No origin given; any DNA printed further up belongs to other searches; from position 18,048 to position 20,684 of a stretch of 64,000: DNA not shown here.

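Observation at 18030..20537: Sensor-HAMP receptor with a degenerate class-III cyclase homology domain and a 5' uORF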

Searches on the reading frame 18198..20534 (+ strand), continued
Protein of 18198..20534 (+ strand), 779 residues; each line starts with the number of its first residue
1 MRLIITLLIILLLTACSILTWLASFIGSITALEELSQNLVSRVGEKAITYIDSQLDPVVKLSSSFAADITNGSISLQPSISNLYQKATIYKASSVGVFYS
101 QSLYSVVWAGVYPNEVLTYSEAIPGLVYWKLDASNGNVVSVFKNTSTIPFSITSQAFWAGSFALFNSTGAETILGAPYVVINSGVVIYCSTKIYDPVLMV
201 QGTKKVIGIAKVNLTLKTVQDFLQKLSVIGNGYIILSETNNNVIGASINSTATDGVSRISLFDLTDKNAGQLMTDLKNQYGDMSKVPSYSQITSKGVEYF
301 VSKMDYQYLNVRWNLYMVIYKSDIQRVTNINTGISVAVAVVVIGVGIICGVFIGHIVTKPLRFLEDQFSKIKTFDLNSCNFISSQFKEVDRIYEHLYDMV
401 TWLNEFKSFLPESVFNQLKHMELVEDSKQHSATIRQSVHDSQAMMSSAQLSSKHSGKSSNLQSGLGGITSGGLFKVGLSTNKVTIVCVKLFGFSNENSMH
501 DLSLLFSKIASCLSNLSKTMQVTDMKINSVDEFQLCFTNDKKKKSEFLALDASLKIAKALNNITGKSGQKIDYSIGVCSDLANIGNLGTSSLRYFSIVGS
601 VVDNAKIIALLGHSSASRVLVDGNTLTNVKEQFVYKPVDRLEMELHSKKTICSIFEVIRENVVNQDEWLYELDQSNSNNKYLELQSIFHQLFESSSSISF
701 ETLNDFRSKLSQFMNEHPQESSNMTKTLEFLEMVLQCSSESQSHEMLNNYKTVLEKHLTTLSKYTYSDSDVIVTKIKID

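Call 39: search_solved_structures(query=A4, max_evalue=0.001, show_alignments=5)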
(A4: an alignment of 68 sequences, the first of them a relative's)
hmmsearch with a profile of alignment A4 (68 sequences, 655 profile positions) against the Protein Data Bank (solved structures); distinct sequences matched with E-value up to 0.001: 65 (the best 60 are shown).
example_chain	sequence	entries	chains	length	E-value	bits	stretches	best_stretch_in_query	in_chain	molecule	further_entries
3r5g_A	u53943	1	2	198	1.2e-24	90.2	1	386-573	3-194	CyaB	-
2w01_A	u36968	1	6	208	5e-20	74.9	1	386-522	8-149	ADENYLATE CYCLASE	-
6fht_A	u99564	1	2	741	3.9e-19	71.9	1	384-522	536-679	Bacteriophytochrome,Adenylate cyclase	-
5x4t_A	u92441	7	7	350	7.6e-19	71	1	401-569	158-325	Photoactivated adenylyl cyclase | Family 3 adenylate cyclase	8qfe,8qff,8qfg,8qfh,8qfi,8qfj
9f1z_A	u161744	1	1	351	7.7e-19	71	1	401-569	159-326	Family 3 adenylate cyclase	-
5x4u_A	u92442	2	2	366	8.5e-19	70.8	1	401-569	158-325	Photoactivated adenylyl cyclase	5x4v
4yus_A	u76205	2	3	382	9.4e-19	70.7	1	401-569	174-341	Family 3 adenylate cyclase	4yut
9f1w_A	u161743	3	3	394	1e-18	70.6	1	401-569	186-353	Family 3 adenylate cyclase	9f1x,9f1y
5mbg_A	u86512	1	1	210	1.4e-18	70.1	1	401-573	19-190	Beta subunit of photoactivated adenylyl cyclase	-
5mbj_A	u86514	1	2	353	5.9e-18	68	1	401-573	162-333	Beta subunit of photoactivated adenylyl cyclase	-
5m27_A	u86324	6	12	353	5.9e-18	68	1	401-573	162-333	Beta subunit of photoactivated adenylyl cyclase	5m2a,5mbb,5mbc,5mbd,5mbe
5mbk_A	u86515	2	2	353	5.9e-18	68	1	401-573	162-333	Beta subunit of photoactivated adenylyl cyclase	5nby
1wc1_A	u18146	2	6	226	1.1e-16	63.9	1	360-522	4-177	ADENYLATE CYCLASE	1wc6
5mbh_A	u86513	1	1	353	1.9e-16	63.1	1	401-573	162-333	Beta subunit of photoactivated adenylyl cyclase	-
1wc0_A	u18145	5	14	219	1.1e-14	57.3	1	389-522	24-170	ADENYLATE CYCLASE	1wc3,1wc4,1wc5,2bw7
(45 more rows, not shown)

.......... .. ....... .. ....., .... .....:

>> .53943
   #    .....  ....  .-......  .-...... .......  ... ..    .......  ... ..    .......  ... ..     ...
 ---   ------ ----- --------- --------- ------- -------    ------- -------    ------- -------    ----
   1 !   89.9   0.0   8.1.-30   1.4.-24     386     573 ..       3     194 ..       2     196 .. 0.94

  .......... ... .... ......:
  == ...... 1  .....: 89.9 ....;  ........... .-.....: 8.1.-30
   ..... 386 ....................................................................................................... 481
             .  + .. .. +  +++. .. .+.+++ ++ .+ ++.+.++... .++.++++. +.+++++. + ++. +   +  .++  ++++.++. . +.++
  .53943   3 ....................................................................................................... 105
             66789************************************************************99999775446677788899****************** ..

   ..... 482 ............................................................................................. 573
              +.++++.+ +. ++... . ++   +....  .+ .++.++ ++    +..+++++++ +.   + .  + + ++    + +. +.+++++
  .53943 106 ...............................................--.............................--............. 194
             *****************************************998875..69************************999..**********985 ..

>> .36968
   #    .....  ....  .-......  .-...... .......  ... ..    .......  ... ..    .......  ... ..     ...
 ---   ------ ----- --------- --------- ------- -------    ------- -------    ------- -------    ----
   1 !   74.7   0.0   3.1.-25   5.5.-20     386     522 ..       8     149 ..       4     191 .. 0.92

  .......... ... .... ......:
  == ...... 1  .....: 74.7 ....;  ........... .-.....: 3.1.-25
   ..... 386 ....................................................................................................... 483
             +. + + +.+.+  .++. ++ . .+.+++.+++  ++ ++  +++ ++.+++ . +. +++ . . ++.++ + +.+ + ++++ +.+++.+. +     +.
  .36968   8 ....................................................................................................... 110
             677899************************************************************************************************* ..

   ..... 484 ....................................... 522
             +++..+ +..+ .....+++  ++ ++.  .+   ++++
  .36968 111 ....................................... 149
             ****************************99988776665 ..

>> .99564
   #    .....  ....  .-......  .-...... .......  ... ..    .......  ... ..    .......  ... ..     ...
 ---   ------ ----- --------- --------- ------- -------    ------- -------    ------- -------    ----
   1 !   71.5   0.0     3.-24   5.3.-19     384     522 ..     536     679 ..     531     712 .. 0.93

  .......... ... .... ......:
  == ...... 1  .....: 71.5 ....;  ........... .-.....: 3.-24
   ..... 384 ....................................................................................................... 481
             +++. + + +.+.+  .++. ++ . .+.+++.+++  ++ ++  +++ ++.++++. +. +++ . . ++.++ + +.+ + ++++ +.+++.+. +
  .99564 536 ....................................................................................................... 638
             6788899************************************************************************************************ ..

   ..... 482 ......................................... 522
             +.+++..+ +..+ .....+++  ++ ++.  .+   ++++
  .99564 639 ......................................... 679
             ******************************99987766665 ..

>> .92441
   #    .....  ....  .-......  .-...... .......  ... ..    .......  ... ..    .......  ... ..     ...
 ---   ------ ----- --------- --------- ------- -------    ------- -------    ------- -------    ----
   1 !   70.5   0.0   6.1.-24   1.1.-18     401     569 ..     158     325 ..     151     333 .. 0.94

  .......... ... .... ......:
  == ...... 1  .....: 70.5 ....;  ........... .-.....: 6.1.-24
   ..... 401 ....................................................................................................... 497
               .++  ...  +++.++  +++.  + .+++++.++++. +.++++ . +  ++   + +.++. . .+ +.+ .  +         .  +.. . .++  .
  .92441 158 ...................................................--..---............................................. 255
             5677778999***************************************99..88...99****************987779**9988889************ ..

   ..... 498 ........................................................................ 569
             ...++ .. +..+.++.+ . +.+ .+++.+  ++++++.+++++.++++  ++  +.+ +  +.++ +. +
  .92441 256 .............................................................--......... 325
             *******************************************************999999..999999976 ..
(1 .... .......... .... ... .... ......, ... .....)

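Call 42: list_cluster_members(proteins=[P0079, P0013, P0016, P0025, P0034, P0048, P0061, P0083, P0156, P0095])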
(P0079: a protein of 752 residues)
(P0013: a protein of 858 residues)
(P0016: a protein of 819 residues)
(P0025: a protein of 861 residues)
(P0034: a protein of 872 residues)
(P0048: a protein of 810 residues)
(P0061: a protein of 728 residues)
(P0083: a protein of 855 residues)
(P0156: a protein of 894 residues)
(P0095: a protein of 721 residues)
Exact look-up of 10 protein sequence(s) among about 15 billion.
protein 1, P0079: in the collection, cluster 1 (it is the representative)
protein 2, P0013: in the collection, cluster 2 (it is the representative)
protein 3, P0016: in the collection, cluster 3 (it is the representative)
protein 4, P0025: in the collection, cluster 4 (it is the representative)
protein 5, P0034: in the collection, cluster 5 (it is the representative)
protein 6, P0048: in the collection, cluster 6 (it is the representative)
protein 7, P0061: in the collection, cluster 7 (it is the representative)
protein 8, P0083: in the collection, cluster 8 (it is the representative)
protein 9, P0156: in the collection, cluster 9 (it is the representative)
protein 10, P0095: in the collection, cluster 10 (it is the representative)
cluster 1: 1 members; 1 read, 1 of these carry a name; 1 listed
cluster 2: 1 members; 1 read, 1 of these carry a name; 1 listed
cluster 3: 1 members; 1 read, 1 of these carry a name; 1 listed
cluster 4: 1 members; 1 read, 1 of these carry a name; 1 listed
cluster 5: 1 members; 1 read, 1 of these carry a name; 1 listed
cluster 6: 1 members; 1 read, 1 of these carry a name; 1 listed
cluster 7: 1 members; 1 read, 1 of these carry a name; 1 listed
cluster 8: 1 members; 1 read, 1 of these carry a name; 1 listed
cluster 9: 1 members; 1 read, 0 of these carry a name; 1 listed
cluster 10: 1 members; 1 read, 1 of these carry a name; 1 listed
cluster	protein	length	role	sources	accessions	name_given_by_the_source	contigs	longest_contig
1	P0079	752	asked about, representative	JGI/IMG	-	class 3 adenylate cyclase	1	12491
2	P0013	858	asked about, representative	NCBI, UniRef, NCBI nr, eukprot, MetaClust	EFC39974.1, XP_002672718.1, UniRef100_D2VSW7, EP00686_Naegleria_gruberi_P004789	predicted protein [Naegleria gruberi] | Predicted protein n=1 Tax=Naegleria gruberi TaxID=5762 RepID=D2VSW7_NAEGR | uncharacterized protein NAEGRDRAFT_72087 [Naegleria gruberi]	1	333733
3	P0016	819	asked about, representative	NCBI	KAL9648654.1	hypothetical protein ABK040_016284 [Willaertia magna]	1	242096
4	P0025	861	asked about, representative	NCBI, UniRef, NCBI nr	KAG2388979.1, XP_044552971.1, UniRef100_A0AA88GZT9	hypothetical protein C9374_014379 [Naegleria lovaniensis] | Guanylate cyclase domain-containing protein n=1 Tax=Naegleria lovaniensis TaxID=51637 ... | uncharacterized protein C9374_014379 [Naegleria lovaniensis]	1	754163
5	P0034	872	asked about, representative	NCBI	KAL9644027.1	hypothetical protein ABK040_005495 [Willaertia magna]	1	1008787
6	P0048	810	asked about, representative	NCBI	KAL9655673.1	hypothetical protein ABK040_002333 [Willaertia magna]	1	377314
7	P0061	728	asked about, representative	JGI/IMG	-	class 3 adenylate cyclase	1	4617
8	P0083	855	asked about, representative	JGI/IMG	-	class 3 adenylate cyclase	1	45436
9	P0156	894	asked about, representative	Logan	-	-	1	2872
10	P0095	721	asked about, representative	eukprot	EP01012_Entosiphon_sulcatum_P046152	TRINITY_DN6188_c0_g1_i1.p1 TRINITY_DN6188_c0_g1~~TRINITY_DN6188_c0_g1_i1.p1 ORF ...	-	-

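Call 53: search_solved_structures(query=A1, max_evalue=1, show_alignments=0)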
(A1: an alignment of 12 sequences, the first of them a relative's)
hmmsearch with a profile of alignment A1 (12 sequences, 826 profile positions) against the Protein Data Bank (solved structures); distinct sequences matched with E-value up to 1: 26.
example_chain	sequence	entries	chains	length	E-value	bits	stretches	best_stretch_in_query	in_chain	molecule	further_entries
5x4t_A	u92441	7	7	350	8.8e-05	24.4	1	592-677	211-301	Photoactivated adenylyl cyclase | Family 3 adenylate cyclase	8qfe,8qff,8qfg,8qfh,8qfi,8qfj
9f1z_A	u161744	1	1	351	8.9e-05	24.4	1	592-677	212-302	Family 3 adenylate cyclase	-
5x4u_A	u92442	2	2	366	9.7e-05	24.3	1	592-677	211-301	Photoactivated adenylyl cyclase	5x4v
4yus_A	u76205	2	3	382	0.0001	24.2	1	592-677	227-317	Family 3 adenylate cyclase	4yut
9f1w_A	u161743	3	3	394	0.00011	24.1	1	592-677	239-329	Family 3 adenylate cyclase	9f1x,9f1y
6sir_A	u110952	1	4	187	0.00097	21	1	593-692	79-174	Nucleotide cyclase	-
4cm2_A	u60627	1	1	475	0.001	20.9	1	529-656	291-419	ADENYLATE CYCLASE TYPE 10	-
4oya_A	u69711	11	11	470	0.0013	20.6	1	530-656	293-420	Adenylate cyclase type 10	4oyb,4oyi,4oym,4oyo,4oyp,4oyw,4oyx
4clf_A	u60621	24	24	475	0.0013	20.5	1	530-656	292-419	ADENYLATE CYCLASE TYPE 10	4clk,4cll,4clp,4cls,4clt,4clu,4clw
4cm0_A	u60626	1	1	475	0.0015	20.3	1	530-655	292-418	SOLUBLE ADENYLYL CYCLASE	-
5oyh_A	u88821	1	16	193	0.0015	20.3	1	593-692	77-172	Nucleotide cyclase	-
3r5g_A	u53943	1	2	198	0.0066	18.2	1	585-659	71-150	CyaB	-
2w01_A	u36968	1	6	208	0.011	17.4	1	596-655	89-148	ADENYLATE CYCLASE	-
6ao9_A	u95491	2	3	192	0.012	17.3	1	594-692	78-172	Bacterio-rhodopsin/guanylyl cyclase 1 fusion protein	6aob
6aoa_A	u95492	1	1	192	0.018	16.7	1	594-692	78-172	Bacterio-rhodopsin/guanylyl cyclase 1 fusion protein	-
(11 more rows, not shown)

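Call 60: find_homologous_proteins(query=A3, max_evalue=1e-10)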
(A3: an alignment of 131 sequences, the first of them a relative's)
Query A3 (131 sequences) (779 aa, profile of the alignment): 19 proteins with E <= 1e-10 among 8000 candidates.
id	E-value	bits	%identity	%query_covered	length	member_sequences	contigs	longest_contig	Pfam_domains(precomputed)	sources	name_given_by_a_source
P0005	2.1e-192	660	39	99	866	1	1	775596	-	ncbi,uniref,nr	ncbi:hypothetical protein C9374_013852 [Naegleria lovaniensis]|uniref:Guanylate cyclase domain-conta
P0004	1.8e-190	654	42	94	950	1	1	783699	-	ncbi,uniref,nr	ncbi:hypothetical protein C9374_012432 [Naegleria lovaniensis]|uniref:Guanylate cyclase domain-conta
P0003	2.6e-185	637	46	89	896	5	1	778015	-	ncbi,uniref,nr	ncbi:hypothetical protein FDP41_002521 [Naegleria fowleri]|uniref:Guanylate cyclase domain-containin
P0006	2.9e-181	623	40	95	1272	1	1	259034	PF00852.27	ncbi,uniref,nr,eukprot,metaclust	ncbi:predicted protein [Naegleria gruberi]|uniref:Fucosyltransferase n=1 Tax=Naegleria gruberi TaxID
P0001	1.2e-178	615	100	100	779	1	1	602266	-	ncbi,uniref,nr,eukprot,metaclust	ncbi:predicted protein [Naegleria gruberi]|uniref:Predicted protein n=1 Tax=Naegleria gruberi TaxID=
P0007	2.8e-178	613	37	88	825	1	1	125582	-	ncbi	ncbi:hypothetical protein ABK040_001928 [Willaertia magna]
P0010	5.3e-170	586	36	88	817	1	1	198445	-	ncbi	ncbi:hypothetical protein ABK040_001654 [Willaertia magna]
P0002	6.6e-162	559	48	93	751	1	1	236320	-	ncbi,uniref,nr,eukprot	ncbi:predicted protein [Naegleria gruberi]|uniref:Predicted protein n=1 Tax=Naegleria gruberi TaxID=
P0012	1.2e-156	542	35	94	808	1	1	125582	-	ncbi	ncbi:hypothetical protein ABK040_001938 [Willaertia magna]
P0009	4.0e-156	540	34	88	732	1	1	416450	-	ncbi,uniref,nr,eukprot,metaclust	ncbi:hypothetical protein NAEGRDRAFT_80465 [Naegleria gruberi]|uniref:Guanylate cyclase domain-conta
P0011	1.4e-133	466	44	62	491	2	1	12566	-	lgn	-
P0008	4.8e-112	394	43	64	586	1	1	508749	-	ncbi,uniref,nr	ncbi:hypothetical protein C9374_008007 [Naegleria lovaniensis]|uniref:Uncharacterized protein n=1 Ta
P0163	1.6e-28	118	21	11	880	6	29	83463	PF00672.31,PF02743.25,PF00211.26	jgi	jgi:adenylate cyclase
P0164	6.0e-28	116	20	32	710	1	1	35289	PF05226.17,PF00211.26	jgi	jgi:adenylate cyclase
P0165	2.5e-23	101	100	1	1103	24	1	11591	PF07695.18,PF02518.32,PF00512.32,PF00211.26,PF00072.31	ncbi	-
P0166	1.8e-18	85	24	12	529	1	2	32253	PF13185.13,PF01590.33,PF13492.13,PF00211.26,PF00072.31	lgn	-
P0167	4.2e-17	80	-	-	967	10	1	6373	PF00672.31,PF02518.32,PF00512.32,PF00211.26,PF00072.31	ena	-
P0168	7.6e-17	80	28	7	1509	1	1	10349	PF13401.13,PF13428.13,PF00211.26,PF07719.24,PF13191.13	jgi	jgi:class 3 adenylate cyclase/tetratricopeptide (TPR) repeat protein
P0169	5.8e-11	60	-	-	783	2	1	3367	PF02743.25,PF13487.13,PF01966.29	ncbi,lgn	-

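Call 67: find_encoding_contigs(protein=P0013, flank=1500, max_places=1)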
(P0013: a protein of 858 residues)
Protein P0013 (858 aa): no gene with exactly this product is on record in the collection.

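Call 68: find_encoding_contigs(protein=P0117, flank=1500, max_places=1)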
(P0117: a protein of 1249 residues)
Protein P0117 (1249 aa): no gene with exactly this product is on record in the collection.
